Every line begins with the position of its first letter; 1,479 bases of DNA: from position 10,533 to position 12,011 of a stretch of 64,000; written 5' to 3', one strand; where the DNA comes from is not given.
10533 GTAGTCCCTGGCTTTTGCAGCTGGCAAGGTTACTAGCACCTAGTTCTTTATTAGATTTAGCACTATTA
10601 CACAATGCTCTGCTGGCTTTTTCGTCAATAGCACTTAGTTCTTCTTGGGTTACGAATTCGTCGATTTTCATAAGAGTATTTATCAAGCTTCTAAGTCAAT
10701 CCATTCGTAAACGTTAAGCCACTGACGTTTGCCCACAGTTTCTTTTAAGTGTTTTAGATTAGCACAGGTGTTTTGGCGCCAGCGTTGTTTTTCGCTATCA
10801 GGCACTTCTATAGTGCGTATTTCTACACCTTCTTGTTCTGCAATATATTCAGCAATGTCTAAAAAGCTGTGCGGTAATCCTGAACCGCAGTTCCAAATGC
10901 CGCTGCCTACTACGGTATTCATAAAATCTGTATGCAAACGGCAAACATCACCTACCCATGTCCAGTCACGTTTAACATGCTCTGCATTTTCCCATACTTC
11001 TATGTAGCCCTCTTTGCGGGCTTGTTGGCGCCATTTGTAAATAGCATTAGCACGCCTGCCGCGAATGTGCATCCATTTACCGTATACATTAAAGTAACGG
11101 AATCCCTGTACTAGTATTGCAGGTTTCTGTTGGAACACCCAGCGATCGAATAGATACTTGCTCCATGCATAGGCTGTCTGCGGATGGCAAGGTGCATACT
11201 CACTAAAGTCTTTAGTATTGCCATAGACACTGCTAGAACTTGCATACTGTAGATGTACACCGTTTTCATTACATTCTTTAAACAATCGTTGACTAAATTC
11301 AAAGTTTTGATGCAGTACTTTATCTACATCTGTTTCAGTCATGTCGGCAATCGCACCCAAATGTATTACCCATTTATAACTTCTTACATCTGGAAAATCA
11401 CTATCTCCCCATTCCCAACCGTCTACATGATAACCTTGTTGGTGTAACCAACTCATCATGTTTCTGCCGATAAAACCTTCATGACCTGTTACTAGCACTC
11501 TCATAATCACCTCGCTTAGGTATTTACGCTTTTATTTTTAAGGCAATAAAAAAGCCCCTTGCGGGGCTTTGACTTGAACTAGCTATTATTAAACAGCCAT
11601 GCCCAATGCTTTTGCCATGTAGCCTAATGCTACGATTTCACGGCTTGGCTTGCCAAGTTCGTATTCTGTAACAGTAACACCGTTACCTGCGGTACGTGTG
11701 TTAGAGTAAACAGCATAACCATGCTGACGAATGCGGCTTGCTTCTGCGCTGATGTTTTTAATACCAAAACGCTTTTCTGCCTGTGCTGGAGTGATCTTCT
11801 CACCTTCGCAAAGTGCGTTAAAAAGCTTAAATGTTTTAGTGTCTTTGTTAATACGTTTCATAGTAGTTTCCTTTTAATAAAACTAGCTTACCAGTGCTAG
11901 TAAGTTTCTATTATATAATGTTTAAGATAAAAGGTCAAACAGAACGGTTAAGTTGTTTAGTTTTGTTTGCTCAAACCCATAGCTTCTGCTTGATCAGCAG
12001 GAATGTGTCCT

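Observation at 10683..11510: Phage-encoded ADP-heptose pathway enzymes (HldD-like epimerase here, HldE-domain-II-like nucleotidyltransferase-cupin fusion at 62099..62854)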

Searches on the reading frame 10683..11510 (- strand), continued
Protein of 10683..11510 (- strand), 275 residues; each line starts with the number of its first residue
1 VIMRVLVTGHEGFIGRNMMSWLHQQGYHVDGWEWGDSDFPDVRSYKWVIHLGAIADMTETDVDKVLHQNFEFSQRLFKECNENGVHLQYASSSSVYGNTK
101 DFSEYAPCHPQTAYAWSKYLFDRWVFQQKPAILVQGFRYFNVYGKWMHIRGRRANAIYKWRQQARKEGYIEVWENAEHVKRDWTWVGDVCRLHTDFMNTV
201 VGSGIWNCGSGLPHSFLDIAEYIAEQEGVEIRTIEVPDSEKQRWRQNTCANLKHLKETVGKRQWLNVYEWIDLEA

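Call 71: search_protein_families(library=ncbifam, proteins=[L066:10810-11181:+, L066:11178-11579:+, L066:11521-12282:+, L066:12279-13094:+, L084:10404-11000:+, L009:11140-11484:-, L009:10803-11159:-], max_evalue=0.001)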
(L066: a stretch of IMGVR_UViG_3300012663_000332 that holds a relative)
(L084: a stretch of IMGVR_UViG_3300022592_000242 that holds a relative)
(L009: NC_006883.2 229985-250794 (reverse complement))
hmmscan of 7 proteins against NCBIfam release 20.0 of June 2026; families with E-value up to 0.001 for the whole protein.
L066:10810-11181:+ (123 aa): 3 families
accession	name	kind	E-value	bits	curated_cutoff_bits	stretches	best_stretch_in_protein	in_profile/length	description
TIGR03404.1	bicupin_oxalic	subfamily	1.1e-07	31.3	254.2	1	23-100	62-137/367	bicupin, oxalate decarboxylase family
TIGR04366.1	cupin_WbuC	subfamily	6.2e-05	22.9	42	1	34-104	40-114/132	WbuC family cupin fold metalloprotein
TIGR01479.1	GMP_PMI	equivalog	0.00045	19.1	372.95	1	12-67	359-414/467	mannose-1-phosphate guanylyltransferase/mannose-6-phosphate isomerase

L066:11178-11579:+ (133 aa): 11 families
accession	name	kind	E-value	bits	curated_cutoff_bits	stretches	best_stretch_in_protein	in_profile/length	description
TIGR02199.1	rfaE_dom_II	equivalog_domain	6e-38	129.9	181.5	1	3-130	13-142/144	D-glycero-beta-D-manno-heptose 1-phosphate adenylyltransferase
NF008454.0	PRK11316.1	equivalog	2e-32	112.4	521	1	3-131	342-472/475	bifunctional D-glycero-beta-D-manno-heptose-7-phosphate kinase/D-glycero-beta-D-manno-heptose 1-phosphate adenylyltransferase HldE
TIGR01518.1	g3p_cytidyltrns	equivalog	9.7e-22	77.4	165.4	1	4-129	1-124/125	glycerol-3-phosphate cytidylyltransferase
TIGR00125.1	cyt_tran_rel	domain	6.3e-17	61.5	27.7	1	4-68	2-63/65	adenylyltransferase/cytidyltransferase family protein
NF001985.0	PRK00777.1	subfamily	8.8e-11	42.1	104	1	1-63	4-64/157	pantetheine-phosphate adenylyltransferase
NF002250.0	PRK01170.1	subfamily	3.2e-07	30.1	489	1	4-61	3-57/322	bifunctional pantetheine-phosphate adenylyltransferase/NTP phosphatase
NF004162.0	PRK05627.1-5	equivalog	1.1e-05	25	241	1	6-82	18-95/304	bifunctional riboflavin kinase/FAD synthetase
NF041124.1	CoaD_Thcocales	equivalog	4.8e-05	23.3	290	1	3-45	6-48/156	phosphopantetheine adenylyltransferase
NF005518.0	PRK07143.1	equivalog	0.00034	20.1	232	1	3-82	17-96/281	hypothetical protein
NF045965.1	RibF_rel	equivalog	0.00039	19.9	200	1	4-76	15-92/279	FAD synthase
TIGR01510.1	coaD_prev_kdtB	equivalog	0.00046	20.2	103.3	1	5-65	3-63/155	pantetheine-phosphate adenylyltransferase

L066:11521-12282:+ (253 aa): 19 families
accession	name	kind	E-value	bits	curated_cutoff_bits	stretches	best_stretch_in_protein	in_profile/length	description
TIGR02198.1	rfaE_dom_I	equivalog_domain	4.5e-50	170.6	345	2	74-252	99-310/315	D-glycero-beta-D-manno-heptose-7-phosphate kinase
NF008454.0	PRK11316.1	equivalog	1.5e-39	135.9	521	2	74-252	101-308/475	bifunctional D-glycero-beta-D-manno-heptose-7-phosphate kinase/D-glycero-beta-D-manno-heptose 1-phosphate adenylyltransferase HldE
TIGR02152.1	D_ribokin_bact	equivalog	2.3e-16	60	299.65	1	172-252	212-296/298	ribokinase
TIGR04382.1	myo_inos_iolC_N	equivalog_domain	4e-13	49.3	300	1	174-252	222-305/309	5-dehydro-2-deoxygluconokinase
NF008353.0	PRK11142.1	equivalog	2.1e-10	40.6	341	1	175-244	218-289/307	ribokinase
TIGR03168.1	1-PFK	subfamily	9.5e-09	34.6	216.4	1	170-252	211-295/305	hexose kinase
TIGR03828.1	pfkB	equivalog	4.6e-08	32.5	292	1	168-252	209-295/305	1-phosphofructokinase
NF053626.1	RibKinHalex1628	equivalog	7.1e-07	29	330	1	162-245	192-279/293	ATP-dependent ribose-1-phosphate kinase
NF007321.0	PRK09813.1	equivalog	9.5e-07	28.5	247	1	175-243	189-259/261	fructoselysine 6-kinase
NF041332.1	KDG_KDGal_kin_Halo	equivalog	1.6e-06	27.8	440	1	172-237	223-290/320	bifunctional 2-dehydro-3-deoxygluconokinase/2-dehydro-3-deoxygalactonokinase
NF041164.1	NucKinThplmales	equivalog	1.6e-06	27.6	450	1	159-240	189-273/295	nucleoside kinase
NF047869.1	myo_kin_aldol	exception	1.6e-06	26.8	600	1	174-246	239-319/586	bifunctional 5-dehydro-2-deoxygluconokinase/5-dehydro-2-deoxyphosphogluconate aldolase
NF006957.1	PRK09434.1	equivalog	1.9e-06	27.6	450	1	169-225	209-267/302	fructokinase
NF041320.1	pfkB_Halo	equivalog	8.4e-06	25.4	400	1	176-252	212-290/302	1-phosphofructokinase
NF040938.1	KDG_KDGal_kin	equivalog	3.2e-05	23.2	400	1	172-241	215-286/305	bifunctional 2-dehydro-3-deoxygluconokinase/2-dehydro-3-deoxygalactonokinase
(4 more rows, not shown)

L066:12279-13094:+ (271 aa): 18 families
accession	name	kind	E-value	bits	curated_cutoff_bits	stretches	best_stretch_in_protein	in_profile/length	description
TIGR02197.1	heptose_epim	equivalog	1.7e-68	231.1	274.6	1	44-269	67-309/316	ADP-glyceromanno-heptose 6-epimerase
NF008360.0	PRK11150.1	equivalog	9.4e-51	172.9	452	1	45-259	70-292/310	ADP-glyceromanno-heptose 6-epimerase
TIGR01179.1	galE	equivalog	1.8e-19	69.7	262.3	1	45-231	72-284/332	UDP-glucose 4-epimerase GalE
TIGR01181.1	dTDP_gluc_dehyt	equivalog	1.6e-14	53.7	365.1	1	45-229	75-268/321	dTDP-glucose 4,6-dehydratase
NF047837.1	UDPAcbARedWbcJ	equivalog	1.1e-10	40.9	500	1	1-194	1-186/372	UDP-2-acetamido-2,6-beta-L-arabino-hexul-4-ose reductase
TIGR01214.1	rmlD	equivalog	1.9e-10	40.3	224.05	1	2-241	1-245/285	dTDP-4-dehydrorhamnose reductase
NF008872.0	PRK11908.1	equivalog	3.5e-10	39.4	294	1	1-33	2-34/349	bifunctional UDP-4-keto-pentose/UDP-xylose synthase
NF007956.0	PRK10675.1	subfamily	1.6e-09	37.4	394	1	47-232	77-290/338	UDP-glucose 4-epimerase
NF043036.1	ErythonDh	equivalog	2.9e-08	33.3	325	1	44-117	75-153/321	D-erythronate dehydrogenase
NF011728.1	PRK15181.1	equivalog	1.9e-07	30.5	760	1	44-223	91-283/348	Vi polysaccharide biosynthesis UDP-N-acetylglucosaminuronic acid C-4 epimerase TviC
TIGR03466.1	HpnA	hypoth_equivalog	2.3e-07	30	367.65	0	37-125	58-153/327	hopanoid-associated sugar epimerase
TIGR04180.1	EDH_00030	hypoth_equivalog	1.3e-06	27.8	475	1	39-226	66-260/297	NAD-dependent 4,6-dehydratase LegB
NF007490.0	PRK10084.1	subfamily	1e-05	24.7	649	0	1-29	1-29/361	dTDP-glucose 4,6-dehydratase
NF007582.0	PRK10217.1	equivalog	5.2e-05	22.5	698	0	101-220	148-268/355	dTDP-glucose 4,6-dehydratase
NF042423.1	oxyalk_red_Shew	equivalog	6.9e-05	22.1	580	0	37-188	64-217/331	2-alkyl-3-oxoalkanoate reductase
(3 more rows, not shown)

L084:10404-11000:+ (198 aa): 16 families
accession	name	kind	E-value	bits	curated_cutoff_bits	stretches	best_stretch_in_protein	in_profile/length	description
NF006506.0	PRK08942.1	equivalog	7.9e-42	142.8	178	1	18-196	5-176/182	D-glycero-beta-D-manno-heptose 1,7-bisphosphate 7-phosphatase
TIGR01662.1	HAD-SF-IIIA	subfamily_domain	7.2e-27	94.2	44.6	1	19-162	3-140/141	HAD-IIIA family hydrolase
TIGR01656.1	Histidinol-ppas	subfamily_domain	9e-27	93.8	84.15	1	21-160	5-146/149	histidinol-phosphate phosphatase domain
TIGR00213.1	GmhB_yaeD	subfamily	2e-25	89.5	149.6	1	19-172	4-163/176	D-glycero-beta-D-manno-heptose 1,7-bisphosphate 7-phosphatase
NF050049.1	HBPPhtaseGmhB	domain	1.2e-17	64.3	250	1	18-160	5-143/171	D-glycero-alpha-D-manno-heptose-1,7-bisphosphate 7-phosphatase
NF005264.0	PRK06769.1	equivalog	1.3e-17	64.1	217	1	19-176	7-153/175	HAD-IIIA family hydrolase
NF003937.0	PRK05446.1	equivalog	3.5e-14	52.6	443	1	18-169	5-149/355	bifunctional histidinol-phosphatase/imidazoleglycerol-phosphate dehydratase HisB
TIGR01261.1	hisB_Nterm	equivalog_domain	2.7e-12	46.5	140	1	19-158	4-144/161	histidinol-phosphatase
TIGR01664.1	DNA-3'-Pase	equivalog_domain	2.1e-09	37.5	107.65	1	50-146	50-139/167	DNA 3'-phosphatase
TIGR01460.1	HAD-SF-IIA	subfamily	6.2e-08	32.7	100.15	0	40-94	12-67/246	HAD-IIA family hydrolase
TIGR02253.1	CTE7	subfamily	6.5e-08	32.6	169.75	0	113-172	147-207/221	TIGR02253 family HAD-type hydrolase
TIGR01663.1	PNK-3'Pase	equivalog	3e-06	25.9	502.8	1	14-142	162-288/520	bifunctional polynucleotide phosphatase/kinase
TIGR01449.2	PGP_bact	equivalog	7.6e-05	22.3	180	0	132-174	156-200/213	phosphoglycolate phosphatase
TIGR02252.1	DREG-2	subfamily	0.00041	20.2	155.2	0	85-159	132-203/203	HAD hydrolase, REG-2-like, family IA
NF009695.0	PRK13222.1-2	equivalog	0.00048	19.7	225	0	45-169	97-202/226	phosphoglycolate phosphatase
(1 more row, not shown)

L009:11140-11484:- (114 aa): 2 families
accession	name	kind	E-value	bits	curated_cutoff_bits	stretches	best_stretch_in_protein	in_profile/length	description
TIGR01689.1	EcbF-BcbF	subfamily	1e-08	35.2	162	1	3-111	2-107/126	capsule biosynthesis phosphatase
NF046079.1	HAD_phos_BT0820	equivalog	2.9e-05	24.4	165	1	6-106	4-97/137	BT0820 family HAD-type phosphatase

L009:10803-11159:- (118 aa): 0 families

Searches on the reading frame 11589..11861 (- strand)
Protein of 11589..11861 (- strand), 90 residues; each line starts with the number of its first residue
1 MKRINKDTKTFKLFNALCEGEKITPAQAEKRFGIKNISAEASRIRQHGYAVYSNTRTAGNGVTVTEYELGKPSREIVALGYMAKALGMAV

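Call 39: search_protein_families(library=pfam, proteins=[window:11589-11861:-], max_evalue=0.01)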
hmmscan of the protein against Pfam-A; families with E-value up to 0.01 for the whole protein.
window:11589-11861:- (90 aa): 1 family
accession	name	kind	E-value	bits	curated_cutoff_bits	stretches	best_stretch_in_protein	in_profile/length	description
PF14090.12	HTH_39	-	0.00052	20.3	21.3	1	12-71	5-69/70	Winged helix-turn-helix domain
